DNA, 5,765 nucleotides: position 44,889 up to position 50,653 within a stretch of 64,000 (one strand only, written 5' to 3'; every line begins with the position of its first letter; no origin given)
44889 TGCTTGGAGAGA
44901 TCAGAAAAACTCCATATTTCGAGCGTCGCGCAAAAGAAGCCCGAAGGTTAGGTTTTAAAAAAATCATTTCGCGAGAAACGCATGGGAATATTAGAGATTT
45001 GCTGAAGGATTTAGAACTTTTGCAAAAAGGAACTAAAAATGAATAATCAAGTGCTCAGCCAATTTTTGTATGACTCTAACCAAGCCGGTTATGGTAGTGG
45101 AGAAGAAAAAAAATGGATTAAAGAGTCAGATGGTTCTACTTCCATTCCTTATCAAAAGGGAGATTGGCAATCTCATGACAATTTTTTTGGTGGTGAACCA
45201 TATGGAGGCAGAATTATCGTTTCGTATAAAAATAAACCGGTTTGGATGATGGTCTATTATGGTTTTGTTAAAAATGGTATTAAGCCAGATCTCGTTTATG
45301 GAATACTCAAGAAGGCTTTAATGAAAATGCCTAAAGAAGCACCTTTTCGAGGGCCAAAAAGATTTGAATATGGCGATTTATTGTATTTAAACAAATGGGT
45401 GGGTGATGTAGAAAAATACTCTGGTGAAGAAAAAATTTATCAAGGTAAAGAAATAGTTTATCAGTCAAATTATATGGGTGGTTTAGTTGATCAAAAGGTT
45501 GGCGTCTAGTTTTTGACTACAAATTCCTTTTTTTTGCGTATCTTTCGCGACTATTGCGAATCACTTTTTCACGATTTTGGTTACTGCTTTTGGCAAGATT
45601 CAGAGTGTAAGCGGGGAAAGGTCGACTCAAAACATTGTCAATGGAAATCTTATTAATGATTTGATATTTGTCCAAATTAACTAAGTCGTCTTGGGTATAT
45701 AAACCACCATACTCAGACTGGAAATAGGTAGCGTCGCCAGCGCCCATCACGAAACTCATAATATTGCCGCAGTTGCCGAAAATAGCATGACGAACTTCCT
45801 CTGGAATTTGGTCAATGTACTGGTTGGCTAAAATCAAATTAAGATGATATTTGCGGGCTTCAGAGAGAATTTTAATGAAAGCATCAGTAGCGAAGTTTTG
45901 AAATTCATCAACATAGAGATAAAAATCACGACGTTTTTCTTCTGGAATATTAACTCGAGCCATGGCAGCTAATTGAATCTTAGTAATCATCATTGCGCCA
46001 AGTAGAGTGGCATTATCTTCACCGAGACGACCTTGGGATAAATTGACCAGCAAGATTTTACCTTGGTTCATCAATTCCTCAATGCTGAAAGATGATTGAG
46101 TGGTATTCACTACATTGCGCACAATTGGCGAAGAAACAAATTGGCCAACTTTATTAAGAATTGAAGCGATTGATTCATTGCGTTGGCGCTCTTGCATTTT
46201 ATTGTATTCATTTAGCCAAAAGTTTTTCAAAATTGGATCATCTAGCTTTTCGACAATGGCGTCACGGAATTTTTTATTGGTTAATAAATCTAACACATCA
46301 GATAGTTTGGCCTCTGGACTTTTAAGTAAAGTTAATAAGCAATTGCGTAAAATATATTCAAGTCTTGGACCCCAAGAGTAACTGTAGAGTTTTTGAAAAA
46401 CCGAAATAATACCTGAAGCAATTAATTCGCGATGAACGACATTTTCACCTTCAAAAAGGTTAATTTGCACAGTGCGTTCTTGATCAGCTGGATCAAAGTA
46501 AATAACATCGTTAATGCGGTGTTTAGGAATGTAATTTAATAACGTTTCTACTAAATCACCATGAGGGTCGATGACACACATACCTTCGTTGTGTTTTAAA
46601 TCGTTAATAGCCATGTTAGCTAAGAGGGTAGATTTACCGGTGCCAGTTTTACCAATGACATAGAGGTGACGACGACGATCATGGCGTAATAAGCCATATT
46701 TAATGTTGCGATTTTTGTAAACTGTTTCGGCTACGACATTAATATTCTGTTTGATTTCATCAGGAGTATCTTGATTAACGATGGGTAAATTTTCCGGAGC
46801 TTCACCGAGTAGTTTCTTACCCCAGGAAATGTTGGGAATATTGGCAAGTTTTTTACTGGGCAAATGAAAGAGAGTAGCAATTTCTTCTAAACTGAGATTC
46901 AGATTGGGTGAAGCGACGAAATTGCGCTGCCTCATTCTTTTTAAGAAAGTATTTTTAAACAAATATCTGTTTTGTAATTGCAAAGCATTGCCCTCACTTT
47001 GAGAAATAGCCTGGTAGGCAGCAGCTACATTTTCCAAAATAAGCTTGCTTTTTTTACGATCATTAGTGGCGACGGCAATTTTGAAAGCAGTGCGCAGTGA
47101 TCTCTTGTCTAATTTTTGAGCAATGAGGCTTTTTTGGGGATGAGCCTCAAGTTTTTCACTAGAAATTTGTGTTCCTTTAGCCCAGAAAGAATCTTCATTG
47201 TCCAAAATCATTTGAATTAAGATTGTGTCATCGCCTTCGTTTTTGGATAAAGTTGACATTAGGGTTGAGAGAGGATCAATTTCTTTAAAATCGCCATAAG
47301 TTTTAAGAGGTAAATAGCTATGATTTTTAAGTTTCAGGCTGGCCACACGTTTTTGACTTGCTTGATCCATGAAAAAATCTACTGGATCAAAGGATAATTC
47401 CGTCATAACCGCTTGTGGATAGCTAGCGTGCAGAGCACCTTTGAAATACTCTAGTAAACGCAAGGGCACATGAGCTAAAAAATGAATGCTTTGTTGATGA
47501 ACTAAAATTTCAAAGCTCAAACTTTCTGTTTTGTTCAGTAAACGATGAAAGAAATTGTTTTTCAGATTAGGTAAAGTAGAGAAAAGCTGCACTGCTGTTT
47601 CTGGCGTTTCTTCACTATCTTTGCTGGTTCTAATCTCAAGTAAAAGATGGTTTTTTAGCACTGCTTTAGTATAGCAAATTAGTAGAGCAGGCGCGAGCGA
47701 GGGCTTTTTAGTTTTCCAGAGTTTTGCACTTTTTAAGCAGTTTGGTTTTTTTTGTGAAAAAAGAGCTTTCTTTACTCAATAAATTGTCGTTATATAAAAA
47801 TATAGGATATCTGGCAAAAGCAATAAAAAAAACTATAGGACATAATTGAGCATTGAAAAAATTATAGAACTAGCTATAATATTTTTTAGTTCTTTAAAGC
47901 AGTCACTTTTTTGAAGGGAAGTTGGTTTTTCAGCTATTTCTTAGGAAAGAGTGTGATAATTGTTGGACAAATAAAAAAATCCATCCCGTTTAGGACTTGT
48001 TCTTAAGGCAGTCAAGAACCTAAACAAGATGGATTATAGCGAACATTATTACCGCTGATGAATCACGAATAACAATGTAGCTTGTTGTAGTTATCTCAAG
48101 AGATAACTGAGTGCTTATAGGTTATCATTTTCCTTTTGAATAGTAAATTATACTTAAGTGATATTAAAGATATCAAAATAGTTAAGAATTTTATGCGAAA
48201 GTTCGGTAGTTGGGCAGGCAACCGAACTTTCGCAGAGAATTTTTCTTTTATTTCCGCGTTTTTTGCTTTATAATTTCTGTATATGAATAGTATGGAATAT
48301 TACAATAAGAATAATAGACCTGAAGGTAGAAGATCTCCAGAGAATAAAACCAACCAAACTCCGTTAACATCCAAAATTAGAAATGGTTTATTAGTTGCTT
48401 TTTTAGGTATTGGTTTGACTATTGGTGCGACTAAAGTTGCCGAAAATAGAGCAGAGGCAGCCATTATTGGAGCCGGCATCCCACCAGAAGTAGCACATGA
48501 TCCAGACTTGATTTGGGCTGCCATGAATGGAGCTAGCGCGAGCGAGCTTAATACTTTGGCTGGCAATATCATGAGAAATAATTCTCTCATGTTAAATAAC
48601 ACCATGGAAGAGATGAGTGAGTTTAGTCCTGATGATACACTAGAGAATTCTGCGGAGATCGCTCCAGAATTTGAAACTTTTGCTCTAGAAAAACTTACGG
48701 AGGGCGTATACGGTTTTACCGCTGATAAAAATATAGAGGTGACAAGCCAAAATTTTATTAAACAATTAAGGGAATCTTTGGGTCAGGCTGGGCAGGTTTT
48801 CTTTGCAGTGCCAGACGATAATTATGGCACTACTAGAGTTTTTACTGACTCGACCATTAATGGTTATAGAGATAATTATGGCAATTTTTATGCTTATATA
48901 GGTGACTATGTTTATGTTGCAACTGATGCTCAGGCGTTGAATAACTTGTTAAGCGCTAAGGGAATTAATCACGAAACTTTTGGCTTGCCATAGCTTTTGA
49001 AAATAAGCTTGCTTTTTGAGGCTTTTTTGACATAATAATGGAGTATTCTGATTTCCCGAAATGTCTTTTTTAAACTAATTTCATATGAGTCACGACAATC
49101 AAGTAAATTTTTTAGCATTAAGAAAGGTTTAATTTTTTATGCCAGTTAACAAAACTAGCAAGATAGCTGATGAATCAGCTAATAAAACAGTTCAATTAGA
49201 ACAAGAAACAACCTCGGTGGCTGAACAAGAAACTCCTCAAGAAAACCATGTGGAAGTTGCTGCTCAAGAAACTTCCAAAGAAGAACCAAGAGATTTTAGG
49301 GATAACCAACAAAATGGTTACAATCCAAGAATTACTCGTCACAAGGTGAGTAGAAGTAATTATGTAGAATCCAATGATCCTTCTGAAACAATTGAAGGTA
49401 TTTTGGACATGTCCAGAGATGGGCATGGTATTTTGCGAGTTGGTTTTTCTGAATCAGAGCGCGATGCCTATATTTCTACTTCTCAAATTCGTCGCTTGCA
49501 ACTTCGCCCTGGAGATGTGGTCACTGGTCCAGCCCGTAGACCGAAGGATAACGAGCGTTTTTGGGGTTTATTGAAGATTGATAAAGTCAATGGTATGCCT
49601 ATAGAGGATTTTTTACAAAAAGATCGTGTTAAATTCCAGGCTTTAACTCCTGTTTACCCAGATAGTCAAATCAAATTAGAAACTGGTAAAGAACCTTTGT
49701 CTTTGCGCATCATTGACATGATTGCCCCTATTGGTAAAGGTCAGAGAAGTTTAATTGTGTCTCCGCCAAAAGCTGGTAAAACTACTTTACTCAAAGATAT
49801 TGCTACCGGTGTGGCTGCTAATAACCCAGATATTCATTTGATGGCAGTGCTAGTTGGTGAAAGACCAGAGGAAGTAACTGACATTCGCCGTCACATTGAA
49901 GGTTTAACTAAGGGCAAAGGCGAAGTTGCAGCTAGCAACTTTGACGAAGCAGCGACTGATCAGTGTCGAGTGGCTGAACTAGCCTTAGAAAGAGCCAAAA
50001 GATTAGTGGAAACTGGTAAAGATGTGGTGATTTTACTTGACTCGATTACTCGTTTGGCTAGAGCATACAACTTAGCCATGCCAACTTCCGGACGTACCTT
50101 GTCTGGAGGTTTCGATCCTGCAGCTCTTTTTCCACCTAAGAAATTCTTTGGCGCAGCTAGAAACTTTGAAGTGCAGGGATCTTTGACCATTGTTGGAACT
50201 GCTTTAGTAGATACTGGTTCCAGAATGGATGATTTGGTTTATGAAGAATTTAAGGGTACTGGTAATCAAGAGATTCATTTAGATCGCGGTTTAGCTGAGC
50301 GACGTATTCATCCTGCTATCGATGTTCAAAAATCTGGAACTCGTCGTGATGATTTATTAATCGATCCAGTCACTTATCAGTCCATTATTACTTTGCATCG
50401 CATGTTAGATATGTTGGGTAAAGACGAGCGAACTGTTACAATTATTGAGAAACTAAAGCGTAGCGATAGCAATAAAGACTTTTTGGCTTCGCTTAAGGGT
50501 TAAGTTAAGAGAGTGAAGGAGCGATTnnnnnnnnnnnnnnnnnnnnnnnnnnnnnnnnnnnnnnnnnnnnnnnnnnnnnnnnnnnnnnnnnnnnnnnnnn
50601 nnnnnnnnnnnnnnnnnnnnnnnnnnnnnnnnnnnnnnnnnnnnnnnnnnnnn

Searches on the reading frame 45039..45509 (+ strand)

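Call 87: search_protein_families(library=pfam, proteins=[window:45039-45509:+], max_evalue=0.0001)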
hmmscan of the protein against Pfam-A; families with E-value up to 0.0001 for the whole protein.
window:45039-45509:+ (156 aa): 1 family
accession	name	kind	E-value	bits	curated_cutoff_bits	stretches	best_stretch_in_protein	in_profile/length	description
PF18931.5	DUF5680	-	2.9e-28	98.8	25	1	47-150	1-104/104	Domain of unknown function (DUF5680)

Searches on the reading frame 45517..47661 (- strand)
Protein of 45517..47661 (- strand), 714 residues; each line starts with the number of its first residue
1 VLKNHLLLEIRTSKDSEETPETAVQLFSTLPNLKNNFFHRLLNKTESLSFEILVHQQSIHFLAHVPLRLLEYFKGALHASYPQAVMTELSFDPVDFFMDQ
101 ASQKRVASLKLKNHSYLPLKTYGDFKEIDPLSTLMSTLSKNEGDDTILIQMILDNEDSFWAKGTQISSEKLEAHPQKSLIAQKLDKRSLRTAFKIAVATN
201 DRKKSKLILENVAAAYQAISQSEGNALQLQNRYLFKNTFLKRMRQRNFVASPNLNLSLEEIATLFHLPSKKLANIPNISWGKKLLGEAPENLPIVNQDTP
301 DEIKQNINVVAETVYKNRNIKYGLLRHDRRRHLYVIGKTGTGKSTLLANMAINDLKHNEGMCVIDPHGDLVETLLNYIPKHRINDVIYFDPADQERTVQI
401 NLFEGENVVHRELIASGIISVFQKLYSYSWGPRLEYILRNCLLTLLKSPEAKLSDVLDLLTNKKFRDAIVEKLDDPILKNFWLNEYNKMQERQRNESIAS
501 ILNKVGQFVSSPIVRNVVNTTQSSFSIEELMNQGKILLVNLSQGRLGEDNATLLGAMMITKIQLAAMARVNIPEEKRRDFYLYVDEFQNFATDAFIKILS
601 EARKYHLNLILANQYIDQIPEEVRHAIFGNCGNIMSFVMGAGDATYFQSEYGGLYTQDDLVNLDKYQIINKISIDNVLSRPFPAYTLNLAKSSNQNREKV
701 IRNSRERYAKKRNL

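Call 85: search_protein_families(library=pfam, proteins=[window:45517-47661:-], max_evalue=0.0001)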
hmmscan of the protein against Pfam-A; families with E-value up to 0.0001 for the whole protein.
window:45517-47661:- (714 aa): 3 families
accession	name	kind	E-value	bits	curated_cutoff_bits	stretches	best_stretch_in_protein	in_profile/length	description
PF10412.15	TrwB_AAD_bind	-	1.2e-12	47.9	20.5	1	329-621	14-288/387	Type IV secretion-system coupling protein DNA-binding domain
PF01935.23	DUF87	-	1.3e-10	42.2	23.2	1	330-543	23-203/220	Helicase HerA, central domain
PF12696.13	TraG-D_C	-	4.6e-05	23.8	22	0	581-644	3-71/126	TraM recognition site of TraD and TraG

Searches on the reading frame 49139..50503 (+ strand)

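Call 87: search_protein_families(library=pfam, proteins=[window:49139-50503:+], max_evalue=0.0001)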
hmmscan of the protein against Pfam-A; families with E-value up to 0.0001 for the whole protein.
window:49139-50503:+ (454 aa): 2 families
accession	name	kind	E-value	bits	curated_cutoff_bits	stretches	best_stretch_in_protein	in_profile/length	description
PF00006.31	ATP-synt_ab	-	5.9e-29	101.7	29.5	1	189-399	2-211/213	ATP synthase alpha/beta family, nucleotide-binding domain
PF07497.18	Rho_RNA_bind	-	2.4e-22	79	27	1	86-155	2-72/73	Rho termination factor, RNA-binding domain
